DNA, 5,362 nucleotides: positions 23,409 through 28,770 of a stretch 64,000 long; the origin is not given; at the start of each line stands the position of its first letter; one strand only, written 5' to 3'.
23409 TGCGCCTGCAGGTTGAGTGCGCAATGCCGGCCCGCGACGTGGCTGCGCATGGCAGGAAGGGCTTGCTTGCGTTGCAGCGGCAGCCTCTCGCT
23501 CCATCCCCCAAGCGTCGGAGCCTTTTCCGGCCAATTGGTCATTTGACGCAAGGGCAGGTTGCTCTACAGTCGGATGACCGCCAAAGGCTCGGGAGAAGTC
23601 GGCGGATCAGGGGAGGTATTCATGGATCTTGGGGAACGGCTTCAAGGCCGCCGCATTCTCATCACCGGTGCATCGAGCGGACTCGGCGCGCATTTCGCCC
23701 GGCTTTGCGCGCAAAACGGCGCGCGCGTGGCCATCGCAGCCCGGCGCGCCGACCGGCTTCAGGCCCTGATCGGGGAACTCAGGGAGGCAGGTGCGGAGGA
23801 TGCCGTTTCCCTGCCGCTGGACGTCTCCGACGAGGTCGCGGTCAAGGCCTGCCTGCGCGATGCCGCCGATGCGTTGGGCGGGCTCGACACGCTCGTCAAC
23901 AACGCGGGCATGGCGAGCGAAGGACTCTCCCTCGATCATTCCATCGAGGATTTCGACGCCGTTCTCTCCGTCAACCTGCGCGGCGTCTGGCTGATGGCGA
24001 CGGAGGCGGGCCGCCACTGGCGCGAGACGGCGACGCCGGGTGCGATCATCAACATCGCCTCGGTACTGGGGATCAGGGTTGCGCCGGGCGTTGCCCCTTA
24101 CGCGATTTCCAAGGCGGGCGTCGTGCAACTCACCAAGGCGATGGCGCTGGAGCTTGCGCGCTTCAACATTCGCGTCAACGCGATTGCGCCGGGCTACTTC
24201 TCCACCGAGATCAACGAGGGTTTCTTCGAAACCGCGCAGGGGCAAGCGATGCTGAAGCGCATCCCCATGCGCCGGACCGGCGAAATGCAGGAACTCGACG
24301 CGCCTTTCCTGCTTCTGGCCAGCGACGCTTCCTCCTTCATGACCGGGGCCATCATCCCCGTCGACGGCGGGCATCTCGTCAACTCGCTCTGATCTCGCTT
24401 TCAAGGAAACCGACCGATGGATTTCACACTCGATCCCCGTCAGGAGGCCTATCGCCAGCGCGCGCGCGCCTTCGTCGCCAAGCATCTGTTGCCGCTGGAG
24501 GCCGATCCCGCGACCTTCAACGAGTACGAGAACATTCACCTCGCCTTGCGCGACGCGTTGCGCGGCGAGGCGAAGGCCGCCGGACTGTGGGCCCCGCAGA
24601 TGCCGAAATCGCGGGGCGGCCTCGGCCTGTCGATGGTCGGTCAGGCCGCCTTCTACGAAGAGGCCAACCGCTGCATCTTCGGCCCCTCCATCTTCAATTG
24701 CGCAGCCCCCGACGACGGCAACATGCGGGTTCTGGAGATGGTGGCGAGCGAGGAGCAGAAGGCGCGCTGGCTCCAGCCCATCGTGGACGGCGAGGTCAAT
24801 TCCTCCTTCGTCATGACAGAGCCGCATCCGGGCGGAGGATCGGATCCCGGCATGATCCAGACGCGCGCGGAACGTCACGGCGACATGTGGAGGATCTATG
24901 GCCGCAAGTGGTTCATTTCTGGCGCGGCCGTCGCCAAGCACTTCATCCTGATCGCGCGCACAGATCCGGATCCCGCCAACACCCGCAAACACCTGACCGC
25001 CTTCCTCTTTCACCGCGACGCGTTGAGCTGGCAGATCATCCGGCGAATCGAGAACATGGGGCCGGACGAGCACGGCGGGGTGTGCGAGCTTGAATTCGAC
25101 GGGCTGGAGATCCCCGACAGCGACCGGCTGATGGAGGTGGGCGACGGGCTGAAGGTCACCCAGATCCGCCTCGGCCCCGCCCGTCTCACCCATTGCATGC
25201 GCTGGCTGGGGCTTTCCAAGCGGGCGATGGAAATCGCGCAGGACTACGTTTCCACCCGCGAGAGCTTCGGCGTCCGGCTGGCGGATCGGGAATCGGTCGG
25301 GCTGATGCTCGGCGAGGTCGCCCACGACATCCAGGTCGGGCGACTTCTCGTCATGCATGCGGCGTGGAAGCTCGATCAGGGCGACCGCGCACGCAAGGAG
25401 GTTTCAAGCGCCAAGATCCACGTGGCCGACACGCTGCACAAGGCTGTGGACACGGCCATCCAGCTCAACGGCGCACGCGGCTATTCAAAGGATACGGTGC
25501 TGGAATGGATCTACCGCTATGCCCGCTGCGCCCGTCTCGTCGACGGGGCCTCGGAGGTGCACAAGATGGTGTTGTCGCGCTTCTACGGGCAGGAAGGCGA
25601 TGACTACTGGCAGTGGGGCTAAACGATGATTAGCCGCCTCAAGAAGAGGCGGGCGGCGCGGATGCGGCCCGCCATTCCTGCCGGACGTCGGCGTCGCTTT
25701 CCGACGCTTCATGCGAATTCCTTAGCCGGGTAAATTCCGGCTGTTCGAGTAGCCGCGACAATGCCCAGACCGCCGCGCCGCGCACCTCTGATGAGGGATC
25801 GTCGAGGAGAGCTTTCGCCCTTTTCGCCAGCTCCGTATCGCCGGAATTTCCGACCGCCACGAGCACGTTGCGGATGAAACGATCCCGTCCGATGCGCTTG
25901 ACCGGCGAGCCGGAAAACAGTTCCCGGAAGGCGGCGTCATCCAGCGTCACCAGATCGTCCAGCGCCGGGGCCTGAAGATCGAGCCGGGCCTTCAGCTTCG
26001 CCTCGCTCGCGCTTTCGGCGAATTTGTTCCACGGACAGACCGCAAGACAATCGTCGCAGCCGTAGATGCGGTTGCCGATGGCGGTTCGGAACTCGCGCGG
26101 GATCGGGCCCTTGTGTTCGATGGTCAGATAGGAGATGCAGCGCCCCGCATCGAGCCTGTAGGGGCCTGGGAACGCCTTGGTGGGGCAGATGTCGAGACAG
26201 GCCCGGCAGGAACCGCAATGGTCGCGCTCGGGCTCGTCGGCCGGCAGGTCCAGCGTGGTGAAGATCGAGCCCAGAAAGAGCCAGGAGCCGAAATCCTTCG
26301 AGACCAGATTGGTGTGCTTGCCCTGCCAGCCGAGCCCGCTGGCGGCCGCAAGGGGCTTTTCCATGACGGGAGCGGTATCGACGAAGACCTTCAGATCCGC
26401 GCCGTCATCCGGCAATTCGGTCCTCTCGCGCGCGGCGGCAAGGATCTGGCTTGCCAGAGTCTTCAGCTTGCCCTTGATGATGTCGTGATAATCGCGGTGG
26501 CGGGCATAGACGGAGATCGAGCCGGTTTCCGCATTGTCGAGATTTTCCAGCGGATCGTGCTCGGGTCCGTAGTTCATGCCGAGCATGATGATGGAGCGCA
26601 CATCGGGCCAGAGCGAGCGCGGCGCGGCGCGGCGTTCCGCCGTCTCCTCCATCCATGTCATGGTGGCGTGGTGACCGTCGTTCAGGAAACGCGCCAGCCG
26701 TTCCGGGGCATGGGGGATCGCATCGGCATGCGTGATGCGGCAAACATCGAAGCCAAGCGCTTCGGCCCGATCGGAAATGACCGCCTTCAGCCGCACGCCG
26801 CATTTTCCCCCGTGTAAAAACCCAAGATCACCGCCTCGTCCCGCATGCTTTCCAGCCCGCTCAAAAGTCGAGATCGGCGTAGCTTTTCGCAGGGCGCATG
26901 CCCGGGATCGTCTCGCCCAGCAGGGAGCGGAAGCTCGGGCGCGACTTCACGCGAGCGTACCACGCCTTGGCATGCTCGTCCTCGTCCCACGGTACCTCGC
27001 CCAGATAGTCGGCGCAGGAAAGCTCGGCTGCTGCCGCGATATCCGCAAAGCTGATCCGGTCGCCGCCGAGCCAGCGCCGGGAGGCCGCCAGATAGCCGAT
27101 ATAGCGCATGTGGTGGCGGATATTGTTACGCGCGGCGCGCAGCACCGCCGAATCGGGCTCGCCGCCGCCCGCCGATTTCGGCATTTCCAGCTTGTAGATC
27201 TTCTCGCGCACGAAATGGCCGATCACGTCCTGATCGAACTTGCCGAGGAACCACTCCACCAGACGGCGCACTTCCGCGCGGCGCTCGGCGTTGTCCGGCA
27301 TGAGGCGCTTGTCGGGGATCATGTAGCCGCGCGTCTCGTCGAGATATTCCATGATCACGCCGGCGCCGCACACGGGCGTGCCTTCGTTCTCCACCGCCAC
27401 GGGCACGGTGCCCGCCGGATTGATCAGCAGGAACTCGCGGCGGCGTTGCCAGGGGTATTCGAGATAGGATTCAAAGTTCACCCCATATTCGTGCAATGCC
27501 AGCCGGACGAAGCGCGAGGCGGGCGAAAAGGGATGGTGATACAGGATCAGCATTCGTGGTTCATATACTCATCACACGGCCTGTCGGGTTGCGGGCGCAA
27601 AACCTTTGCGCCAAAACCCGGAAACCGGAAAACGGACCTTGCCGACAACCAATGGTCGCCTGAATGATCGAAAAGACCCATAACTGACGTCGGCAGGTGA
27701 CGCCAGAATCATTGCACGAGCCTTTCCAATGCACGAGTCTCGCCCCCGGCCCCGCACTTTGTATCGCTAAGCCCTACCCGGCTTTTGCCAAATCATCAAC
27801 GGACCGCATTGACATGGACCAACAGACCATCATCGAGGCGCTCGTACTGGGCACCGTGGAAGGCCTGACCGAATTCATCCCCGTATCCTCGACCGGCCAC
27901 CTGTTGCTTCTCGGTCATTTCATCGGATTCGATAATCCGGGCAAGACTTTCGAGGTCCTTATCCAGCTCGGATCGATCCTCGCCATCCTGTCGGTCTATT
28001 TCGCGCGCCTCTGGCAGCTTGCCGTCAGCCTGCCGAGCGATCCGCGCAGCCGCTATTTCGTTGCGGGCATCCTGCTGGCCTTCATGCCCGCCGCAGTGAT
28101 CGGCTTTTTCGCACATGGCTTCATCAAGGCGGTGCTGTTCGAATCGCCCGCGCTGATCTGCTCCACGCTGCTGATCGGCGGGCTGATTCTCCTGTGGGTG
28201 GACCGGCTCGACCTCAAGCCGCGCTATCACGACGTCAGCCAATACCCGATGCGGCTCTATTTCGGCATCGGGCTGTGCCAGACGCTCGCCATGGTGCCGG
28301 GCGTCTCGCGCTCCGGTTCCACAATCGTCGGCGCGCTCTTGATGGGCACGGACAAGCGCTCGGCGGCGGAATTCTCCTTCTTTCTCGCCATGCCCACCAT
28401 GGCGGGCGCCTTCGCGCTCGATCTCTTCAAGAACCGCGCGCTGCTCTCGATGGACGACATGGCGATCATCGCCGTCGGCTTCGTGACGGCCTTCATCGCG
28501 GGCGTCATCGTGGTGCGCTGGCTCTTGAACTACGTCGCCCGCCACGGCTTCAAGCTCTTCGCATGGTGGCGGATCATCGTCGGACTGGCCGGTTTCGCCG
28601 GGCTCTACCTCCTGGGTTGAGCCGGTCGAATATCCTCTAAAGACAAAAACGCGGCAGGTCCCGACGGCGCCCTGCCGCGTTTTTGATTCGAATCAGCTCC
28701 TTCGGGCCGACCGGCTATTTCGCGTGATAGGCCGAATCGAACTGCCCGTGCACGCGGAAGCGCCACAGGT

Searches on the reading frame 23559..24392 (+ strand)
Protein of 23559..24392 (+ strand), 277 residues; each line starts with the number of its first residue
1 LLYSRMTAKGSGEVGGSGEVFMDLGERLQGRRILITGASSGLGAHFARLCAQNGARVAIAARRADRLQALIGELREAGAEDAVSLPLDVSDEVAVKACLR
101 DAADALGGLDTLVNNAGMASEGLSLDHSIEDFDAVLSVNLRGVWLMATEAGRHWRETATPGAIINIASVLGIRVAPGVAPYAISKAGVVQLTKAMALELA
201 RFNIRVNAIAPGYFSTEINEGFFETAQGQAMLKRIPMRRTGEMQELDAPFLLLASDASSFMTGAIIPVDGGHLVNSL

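Call 57: search_protein_families(library=pfam, max_evalue=1e-8, proteins=[window:23559-24392:+])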
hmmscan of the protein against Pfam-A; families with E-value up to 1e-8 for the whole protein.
window:23559-24392:+ (277 aa): 3 families
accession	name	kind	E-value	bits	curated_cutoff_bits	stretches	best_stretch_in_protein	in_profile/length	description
PF13561.12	adh_short_C2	-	1.7e-60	205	27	1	37-271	1-234/236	Enoyl-(Acyl carrier protein) reductase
PF00106.31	adh_short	-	4.1e-52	176.9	26.6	1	33-224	3-192/195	short chain dehydrogenase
PF08659.16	KR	-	3.4e-13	50.3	22.6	1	33-183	3-151/180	KR domain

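Call 62: search_protein_families(library=ncbifam, max_evalue=1e-20, proteins=[window:23559-24392:+])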
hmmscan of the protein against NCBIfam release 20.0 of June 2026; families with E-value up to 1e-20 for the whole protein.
window:23559-24392:+ (277 aa): 181 families (the best 25 are shown)
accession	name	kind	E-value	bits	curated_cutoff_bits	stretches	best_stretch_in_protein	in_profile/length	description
NF005402.0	PRK06949.1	equivalog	3.7e-67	226.3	358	1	27-271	6-257/260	SDR family oxidoreductase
NF005559.1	PRK07231.1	subfamily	1.8e-65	220.9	215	1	27-273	1-248/249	glucose 1-dehydrogenase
NF006070.0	PRK08213.1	subfamily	4.6e-63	213.2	279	1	27-272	9-256/259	gluconate 5-dehydrogenase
NF004198.0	PRK05653.1-3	equivalog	1.5e-60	204.7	296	1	27-273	4-247/248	3-oxoacyl-ACP reductase FabG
TIGR01830.1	3oxo_ACP_reduc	equivalog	1.4e-57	195.2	297.75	1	34-271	2-237/239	3-oxoacyl-[acyl-carrier-protein] reductase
NF004791.0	PRK06138.1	equivalog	2.4e-57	194.1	312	1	27-274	2-251/252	SDR family oxidoreductase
NF052558.1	MBtsdlDhBudC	equivalog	5.9e-57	193.1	270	1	29-272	2-241/250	meso-2,3-butanediol dehydrogenase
NF004522.0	PRK05867.1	equivalog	1.2e-54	185.7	447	1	27-272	8-252/255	SDR family oxidoreductase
NF005446.0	PRK07035.1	equivalog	8.9e-54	182.4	373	1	28-273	9-254/255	SDR family oxidoreductase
TIGR01832.1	kduD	equivalog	2.9e-53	180.9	338.85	1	28-273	3-246/248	2-dehydro-3-deoxy-D-gluconate 5-dehydrogenase KduD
NF005469.0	PRK07063.1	equivalog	3.7e-53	180.7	306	1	26-272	3-254/260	SDR family oxidoreductase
NF005473.0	PRK07069.1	equivalog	5.3e-53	180.2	339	1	26-271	6-258/262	SDR family oxidoreductase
NF005067.0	PRK06484.1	equivalog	2.3e-52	178.3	713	1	27-273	6-252/524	short chain dehydrogenase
NF004818.0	PRK06172.1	equivalog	3.2e-52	177.4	336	1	27-273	4-251/253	SDR family oxidoreductase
NF009466.0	PRK12826.1-2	subfamily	3.2e-52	177.4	222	1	30-275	3-247/248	3-oxoacyl-ACP reductase FabG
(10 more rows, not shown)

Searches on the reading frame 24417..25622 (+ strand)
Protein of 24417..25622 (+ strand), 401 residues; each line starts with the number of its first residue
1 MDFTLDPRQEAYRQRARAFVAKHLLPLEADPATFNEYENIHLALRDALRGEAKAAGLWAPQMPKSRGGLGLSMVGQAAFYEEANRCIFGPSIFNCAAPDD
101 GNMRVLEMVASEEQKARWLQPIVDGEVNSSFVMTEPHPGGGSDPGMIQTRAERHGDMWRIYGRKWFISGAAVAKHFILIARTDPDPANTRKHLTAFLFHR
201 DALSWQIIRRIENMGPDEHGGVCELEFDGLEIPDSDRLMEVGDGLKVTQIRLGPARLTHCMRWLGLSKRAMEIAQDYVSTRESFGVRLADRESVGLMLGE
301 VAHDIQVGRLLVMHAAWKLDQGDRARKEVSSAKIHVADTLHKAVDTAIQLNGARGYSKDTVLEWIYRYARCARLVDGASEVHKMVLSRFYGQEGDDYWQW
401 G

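Call 57: search_protein_families(library=pfam, max_evalue=1e-8, proteins=[window:24417-25622:+])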
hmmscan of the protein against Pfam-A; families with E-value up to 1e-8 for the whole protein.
window:24417-25622:+ (401 aa): 4 families
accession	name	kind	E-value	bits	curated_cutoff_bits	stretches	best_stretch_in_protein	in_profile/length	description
PF00441.29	Acyl-CoA_dh_1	-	2e-35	122.6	22.4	1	242-388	1-147/150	Acyl-CoA dehydrogenase, C-terminal domain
PF02770.24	Acyl-CoA_dh_M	-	7.6e-16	58.5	33.3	1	130-228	1-95/97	Acyl-CoA dehydrogenase, middle domain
PF02771.21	Acyl-CoA_dh_N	-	7.5e-15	55.7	22.9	1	7-126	2-113/113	Acyl-CoA dehydrogenase, N-terminal domain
PF08028.16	Acyl-CoA_dh_2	-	4.8e-14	53.2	22.7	1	257-372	1-126/134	Acyl-CoA dehydrogenase, C-terminal domain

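Call 62: search_protein_families(library=ncbifam, max_evalue=1e-20, proteins=[window:24417-25622:+])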
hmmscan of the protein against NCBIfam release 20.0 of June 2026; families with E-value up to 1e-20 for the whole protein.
window:24417-25622:+ (401 aa): 10 families
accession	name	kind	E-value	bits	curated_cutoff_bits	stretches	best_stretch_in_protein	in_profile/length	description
NF042972.1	AcrlCoAredClosAcrC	equivalog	2.8e-47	161.2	640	1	1-388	1-374/378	acryloyl-CoA reductase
NF045552.1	GlutCoADH_Des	equivalog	2e-38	132.6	470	1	1-386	1-375/387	glutaryl-CoA dehydrogenase Acd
NF042439.1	SulpropCoADesulf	equivalog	1.4e-37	129.3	600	1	53-385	34-365/379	3-sulfinopropanoyl-CoA desulfinase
NF045652.1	ProlPCPDhRedW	equivalog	2.9e-37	128.4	650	1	52-389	40-372/376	L-prolyl-[peptidyl-carrier protein] dehydrogenase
NF043006.1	CyhCrbnylCoADH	equivalog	2.3e-36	125.6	650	1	109-388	100-373/380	cyclohexane-1-carbonyl-CoA dehydrogenase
NF008997.0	PRK12341.1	equivalog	1.1e-32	113.6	537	1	55-385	49-371/382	acyl-CoA dehydrogenase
NF053553.1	prodigi_MBC_PigA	equivalog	4.8e-31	108.2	500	1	1-390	1-379/381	prodigiosin MBC biosynthesis dehydrogenase PigA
NF058590.1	AcCoDHFadEBacil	equivalog_domain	4.1e-29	101.6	600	1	10-387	26-407/586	acyl-CoA dehydrogenase FadE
TIGR03207.1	cyc_hxne_CoA_dh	equivalog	1.6e-28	99.5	575.35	1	7-388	3-369/372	cyclohexanecarboxyl-CoA dehydrogenase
NF002885.1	PRK03354.1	equivalog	3.5e-25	88.8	540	1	61-388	55-371/378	crotonobetainyl-CoA dehydrogenase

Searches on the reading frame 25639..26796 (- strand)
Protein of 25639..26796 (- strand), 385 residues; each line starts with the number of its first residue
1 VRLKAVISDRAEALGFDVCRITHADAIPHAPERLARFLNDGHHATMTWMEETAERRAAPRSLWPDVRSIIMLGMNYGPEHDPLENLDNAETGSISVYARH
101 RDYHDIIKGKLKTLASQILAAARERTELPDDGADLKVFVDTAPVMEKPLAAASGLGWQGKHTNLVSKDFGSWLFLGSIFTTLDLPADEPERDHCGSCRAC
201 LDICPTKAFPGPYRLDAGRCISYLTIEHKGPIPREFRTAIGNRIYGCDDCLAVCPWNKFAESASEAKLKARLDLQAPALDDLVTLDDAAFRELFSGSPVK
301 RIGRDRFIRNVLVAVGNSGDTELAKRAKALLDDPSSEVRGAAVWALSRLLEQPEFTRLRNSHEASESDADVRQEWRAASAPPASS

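Call 57: search_protein_families(library=pfam, max_evalue=1e-8, proteins=[window:25639-26796:-])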
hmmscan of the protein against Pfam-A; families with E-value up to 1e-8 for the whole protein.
window:25639-26796:- (385 aa): 2 families
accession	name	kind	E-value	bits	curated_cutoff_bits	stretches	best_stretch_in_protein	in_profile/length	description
PF13484.11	Fer4_16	-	9.9e-24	84.3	30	1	193-257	1-66/66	4Fe-4S double cluster binding domain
PF08331.15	QueG_DUF1730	-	2.2e-22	79.2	25.1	1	56-141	1-77/77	Epoxyqueuosine reductase QueG, DUF1730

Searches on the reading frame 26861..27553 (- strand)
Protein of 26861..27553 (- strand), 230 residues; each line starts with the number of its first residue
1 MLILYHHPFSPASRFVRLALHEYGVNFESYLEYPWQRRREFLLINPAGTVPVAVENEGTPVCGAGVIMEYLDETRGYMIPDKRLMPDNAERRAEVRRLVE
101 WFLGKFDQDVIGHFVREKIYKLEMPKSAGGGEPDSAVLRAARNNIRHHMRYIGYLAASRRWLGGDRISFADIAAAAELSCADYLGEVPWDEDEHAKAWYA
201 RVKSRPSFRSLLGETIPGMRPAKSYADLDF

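Call 57: search_protein_families(library=pfam, max_evalue=1e-8, proteins=[window:26861-27553:-])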
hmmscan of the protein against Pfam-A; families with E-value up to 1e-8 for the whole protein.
window:26861-27553:- (230 aa): 3 families
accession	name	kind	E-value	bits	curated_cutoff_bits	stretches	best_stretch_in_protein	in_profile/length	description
PF13409.12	GST_N_2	-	1.9e-13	51.2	25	1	9-74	1-70/70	Glutathione S-transferase, N-terminal domain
PF13417.12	GST_N_3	-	1e-12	48.6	22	1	4-75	1-71/75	Glutathione S-transferase, N-terminal domain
PF02798.26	GST_N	-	2.4e-09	37.8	20.9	1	2-73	3-76/76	Glutathione S-transferase, N-terminal domain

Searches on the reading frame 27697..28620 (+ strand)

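Call 57: search_protein_families(library=pfam, max_evalue=1e-8, proteins=[window:27697-28620:+])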
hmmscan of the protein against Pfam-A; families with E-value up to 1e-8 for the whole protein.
window:27697-28620:+ (307 aa): 1 family
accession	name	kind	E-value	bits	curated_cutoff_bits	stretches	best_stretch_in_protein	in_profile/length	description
PF02673.24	BacA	-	2.3e-77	260.6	33.4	1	48-297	1-256/257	Bacitracin resistance protein BacA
